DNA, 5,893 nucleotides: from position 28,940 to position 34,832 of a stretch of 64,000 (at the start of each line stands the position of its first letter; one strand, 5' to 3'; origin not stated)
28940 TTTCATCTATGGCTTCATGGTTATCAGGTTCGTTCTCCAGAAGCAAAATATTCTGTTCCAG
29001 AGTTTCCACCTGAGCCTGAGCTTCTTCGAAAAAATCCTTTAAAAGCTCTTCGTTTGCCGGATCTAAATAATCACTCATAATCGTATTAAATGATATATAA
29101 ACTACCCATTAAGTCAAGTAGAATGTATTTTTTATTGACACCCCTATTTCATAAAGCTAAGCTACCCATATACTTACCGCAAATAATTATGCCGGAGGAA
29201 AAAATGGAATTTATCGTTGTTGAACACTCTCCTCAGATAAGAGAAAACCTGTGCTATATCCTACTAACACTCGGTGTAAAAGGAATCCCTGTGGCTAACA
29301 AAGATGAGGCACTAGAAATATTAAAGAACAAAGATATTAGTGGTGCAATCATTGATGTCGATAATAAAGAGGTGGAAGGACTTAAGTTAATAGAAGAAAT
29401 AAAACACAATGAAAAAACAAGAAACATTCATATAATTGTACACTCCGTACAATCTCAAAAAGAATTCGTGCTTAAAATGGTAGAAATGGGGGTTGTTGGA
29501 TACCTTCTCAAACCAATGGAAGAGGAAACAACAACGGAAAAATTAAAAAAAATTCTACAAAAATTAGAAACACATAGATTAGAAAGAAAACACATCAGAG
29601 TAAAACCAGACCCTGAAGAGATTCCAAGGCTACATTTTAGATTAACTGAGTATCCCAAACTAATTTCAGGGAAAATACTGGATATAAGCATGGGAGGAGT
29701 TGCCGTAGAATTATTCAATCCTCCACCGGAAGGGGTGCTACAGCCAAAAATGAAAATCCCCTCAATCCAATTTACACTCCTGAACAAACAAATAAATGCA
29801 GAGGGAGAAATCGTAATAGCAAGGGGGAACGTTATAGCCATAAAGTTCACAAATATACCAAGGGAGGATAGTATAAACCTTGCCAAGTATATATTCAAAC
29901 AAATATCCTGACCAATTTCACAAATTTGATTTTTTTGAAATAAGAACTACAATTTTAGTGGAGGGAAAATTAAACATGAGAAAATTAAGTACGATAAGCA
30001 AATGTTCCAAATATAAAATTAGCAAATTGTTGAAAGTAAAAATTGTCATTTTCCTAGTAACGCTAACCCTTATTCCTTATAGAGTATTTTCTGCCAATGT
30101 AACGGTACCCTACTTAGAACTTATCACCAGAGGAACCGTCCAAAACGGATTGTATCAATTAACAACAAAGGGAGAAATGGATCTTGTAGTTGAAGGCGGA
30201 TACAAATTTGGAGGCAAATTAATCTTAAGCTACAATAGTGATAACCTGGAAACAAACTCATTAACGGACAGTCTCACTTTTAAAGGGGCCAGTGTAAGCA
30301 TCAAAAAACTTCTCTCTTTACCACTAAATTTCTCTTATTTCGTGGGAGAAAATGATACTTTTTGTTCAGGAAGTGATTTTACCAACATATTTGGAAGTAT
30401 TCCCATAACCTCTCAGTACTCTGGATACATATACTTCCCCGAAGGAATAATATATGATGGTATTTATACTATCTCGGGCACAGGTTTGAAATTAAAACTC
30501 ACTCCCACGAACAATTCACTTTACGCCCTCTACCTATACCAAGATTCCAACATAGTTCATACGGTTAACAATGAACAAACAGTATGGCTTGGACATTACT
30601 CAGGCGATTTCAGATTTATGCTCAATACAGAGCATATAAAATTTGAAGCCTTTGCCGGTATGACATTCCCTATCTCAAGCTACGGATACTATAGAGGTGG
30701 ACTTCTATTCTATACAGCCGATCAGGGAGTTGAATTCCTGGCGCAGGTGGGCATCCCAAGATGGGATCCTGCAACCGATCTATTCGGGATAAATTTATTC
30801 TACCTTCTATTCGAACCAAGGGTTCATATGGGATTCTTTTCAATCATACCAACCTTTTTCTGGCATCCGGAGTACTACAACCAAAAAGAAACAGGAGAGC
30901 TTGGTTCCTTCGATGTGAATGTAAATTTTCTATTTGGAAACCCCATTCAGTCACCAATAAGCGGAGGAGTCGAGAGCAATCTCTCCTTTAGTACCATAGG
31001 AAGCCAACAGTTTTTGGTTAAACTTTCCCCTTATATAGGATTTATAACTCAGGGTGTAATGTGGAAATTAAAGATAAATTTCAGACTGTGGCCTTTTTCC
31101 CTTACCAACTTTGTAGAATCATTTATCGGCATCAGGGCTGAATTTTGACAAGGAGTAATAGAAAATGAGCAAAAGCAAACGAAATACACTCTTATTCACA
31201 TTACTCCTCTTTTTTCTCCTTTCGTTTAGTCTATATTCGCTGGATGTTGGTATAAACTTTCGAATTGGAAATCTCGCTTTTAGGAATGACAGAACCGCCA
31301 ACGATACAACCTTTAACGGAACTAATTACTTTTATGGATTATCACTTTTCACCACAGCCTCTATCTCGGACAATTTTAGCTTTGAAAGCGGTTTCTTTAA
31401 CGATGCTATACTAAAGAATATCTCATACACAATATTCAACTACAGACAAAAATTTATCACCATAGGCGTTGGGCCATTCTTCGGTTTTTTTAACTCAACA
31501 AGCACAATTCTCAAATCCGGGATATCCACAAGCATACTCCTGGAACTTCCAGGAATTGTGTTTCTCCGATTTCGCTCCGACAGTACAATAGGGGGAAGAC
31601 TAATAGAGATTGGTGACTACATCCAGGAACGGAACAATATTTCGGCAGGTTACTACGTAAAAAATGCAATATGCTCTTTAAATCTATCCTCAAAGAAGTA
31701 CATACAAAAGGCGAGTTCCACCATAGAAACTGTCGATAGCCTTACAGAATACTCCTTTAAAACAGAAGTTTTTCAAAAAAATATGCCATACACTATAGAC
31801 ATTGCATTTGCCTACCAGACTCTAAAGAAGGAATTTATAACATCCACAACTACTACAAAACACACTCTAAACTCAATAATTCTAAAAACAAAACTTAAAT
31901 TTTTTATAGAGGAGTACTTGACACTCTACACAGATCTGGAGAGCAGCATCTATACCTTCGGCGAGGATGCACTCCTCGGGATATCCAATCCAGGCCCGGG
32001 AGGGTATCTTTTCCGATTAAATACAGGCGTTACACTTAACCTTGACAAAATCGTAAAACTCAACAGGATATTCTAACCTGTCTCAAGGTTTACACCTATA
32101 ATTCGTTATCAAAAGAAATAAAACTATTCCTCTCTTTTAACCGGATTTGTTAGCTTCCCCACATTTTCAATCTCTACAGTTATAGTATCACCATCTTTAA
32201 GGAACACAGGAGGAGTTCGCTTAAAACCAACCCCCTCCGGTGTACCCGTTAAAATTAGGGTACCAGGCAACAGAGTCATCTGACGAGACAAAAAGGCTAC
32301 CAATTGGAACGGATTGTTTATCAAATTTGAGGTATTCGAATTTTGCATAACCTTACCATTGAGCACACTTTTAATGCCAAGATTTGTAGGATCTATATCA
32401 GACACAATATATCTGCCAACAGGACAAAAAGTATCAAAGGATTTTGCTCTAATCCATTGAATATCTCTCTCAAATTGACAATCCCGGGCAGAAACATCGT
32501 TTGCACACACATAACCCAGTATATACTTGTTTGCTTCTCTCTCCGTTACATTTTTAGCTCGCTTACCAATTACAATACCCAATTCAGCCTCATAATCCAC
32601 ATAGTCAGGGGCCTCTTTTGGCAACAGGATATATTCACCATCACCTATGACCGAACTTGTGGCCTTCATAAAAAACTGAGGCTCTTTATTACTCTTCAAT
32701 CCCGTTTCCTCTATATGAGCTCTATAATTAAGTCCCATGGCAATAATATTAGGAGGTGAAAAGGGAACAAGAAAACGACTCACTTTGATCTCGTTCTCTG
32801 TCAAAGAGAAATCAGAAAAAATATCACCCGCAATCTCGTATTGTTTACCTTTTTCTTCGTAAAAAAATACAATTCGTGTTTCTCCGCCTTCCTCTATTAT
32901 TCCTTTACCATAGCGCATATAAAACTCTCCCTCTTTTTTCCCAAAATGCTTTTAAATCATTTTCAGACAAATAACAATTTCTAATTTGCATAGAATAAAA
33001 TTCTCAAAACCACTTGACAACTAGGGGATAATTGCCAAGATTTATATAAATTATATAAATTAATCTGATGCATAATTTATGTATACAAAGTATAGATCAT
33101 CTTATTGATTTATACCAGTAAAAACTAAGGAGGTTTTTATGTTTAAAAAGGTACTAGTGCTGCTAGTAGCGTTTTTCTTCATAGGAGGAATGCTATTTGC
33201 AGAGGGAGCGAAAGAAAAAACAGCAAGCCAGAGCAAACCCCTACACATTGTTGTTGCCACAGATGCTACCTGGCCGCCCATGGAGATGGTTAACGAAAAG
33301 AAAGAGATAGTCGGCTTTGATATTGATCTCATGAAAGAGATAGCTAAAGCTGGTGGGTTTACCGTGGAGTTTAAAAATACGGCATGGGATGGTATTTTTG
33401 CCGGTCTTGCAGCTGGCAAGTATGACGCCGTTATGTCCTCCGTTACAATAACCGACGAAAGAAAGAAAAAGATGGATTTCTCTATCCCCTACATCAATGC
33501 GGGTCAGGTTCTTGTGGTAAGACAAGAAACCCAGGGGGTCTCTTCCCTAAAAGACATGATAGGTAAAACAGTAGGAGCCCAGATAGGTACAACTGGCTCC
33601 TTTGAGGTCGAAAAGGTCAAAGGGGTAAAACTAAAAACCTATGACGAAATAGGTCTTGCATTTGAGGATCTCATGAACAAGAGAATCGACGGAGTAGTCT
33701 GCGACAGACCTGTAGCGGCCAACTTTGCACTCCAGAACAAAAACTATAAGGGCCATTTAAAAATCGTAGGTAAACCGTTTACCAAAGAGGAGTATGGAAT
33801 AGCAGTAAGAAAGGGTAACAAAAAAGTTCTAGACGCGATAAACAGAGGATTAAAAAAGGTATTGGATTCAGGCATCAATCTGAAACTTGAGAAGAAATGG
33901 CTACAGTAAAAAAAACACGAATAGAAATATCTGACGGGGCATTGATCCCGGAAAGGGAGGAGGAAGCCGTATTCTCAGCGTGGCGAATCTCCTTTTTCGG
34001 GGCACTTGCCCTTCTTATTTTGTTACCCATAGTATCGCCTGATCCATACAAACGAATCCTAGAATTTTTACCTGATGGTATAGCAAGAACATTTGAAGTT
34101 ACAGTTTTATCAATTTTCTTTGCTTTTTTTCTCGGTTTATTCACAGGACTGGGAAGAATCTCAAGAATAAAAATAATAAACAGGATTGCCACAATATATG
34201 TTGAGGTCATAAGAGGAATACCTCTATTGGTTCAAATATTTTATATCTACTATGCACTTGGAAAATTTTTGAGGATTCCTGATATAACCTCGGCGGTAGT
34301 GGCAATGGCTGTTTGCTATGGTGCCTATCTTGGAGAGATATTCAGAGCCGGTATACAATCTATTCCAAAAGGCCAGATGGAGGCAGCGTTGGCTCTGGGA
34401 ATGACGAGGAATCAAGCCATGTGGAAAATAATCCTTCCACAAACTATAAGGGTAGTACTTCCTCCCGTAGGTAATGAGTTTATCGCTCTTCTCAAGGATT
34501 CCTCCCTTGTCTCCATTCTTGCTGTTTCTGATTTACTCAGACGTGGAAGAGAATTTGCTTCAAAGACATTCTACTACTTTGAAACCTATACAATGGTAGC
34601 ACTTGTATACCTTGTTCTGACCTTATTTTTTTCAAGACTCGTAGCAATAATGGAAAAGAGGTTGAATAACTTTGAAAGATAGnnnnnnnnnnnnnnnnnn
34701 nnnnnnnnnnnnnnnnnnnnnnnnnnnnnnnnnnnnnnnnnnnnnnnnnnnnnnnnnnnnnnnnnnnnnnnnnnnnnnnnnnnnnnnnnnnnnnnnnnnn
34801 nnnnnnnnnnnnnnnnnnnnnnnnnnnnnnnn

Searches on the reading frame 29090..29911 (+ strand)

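Call 51: search_protein_families(library=pfam, proteins=[window:29090-29911:+], max_evalue=0.001)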
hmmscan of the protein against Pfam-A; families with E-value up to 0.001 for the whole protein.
window:29090-29911:+ (273 aa): 2 families
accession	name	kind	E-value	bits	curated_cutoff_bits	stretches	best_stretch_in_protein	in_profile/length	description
PF00072.30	Response_reg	-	1e-13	51.9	30.2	1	42-152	2-110/111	Response regulator receiver domain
PF07238.19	PilZ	-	4.1e-06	27.5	22.5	1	182-269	13-101/102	PilZ domain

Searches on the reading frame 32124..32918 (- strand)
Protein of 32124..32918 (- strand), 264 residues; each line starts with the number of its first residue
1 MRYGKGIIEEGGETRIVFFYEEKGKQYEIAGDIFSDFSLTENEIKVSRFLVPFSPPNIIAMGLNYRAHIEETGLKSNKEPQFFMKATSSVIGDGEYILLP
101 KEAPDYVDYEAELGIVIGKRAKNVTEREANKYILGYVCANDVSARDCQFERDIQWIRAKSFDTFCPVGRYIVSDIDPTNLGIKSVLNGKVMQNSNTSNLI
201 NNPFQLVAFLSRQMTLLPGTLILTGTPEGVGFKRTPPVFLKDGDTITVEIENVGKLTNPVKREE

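Call 51: search_protein_families(library=pfam, proteins=[window:32124-32918:-], max_evalue=0.001)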
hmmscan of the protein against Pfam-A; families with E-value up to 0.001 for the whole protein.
window:32124-32918:- (264 aa): 1 family
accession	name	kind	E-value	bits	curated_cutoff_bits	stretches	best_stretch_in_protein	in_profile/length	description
PF01557.24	FAA_hydrolase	-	7.2e-67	225.6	23.9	1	58-260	2-213/214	Fumarylacetoacetate (FAA) hydrolase C-terminal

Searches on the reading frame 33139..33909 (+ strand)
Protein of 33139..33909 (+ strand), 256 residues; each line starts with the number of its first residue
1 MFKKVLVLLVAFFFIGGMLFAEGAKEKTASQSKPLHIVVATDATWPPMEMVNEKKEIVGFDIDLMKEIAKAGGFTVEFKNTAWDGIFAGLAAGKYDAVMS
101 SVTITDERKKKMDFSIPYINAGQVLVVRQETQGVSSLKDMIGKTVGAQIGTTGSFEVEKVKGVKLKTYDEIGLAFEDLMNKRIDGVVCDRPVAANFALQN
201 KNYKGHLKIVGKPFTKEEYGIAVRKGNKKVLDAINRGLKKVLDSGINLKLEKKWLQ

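Call 98: search_protein_families(library=pfam, proteins=[window:33139-33909:+], max_evalue=0.00001)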
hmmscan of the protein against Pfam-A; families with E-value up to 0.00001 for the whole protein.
window:33139-33909:+ (256 aa): 2 families
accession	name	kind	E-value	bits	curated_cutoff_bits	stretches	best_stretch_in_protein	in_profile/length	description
PF00497.25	SBP_bac_3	-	7e-41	139.5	26.4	1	37-255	1-130/132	Bacterial extracellular solute-binding proteins, family 3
PF10613.14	Lig_chan-Glu_bd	-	1.3e-11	45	30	1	49-129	20-113/115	Ligated ion channel L-glutamate- and glycine-binding site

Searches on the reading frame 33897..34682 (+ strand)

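Call 98: search_protein_families(library=pfam, proteins=[window:33897-34682:+], max_evalue=0.00001)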
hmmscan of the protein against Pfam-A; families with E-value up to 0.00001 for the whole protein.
window:33897-34682:+ (261 aa): 1 family
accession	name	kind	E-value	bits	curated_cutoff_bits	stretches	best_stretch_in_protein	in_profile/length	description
PF00528.27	BPD_transp_1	-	1.6e-27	96.9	26.4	1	77-257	2-183/184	Binding-protein-dependent transport system inner membrane component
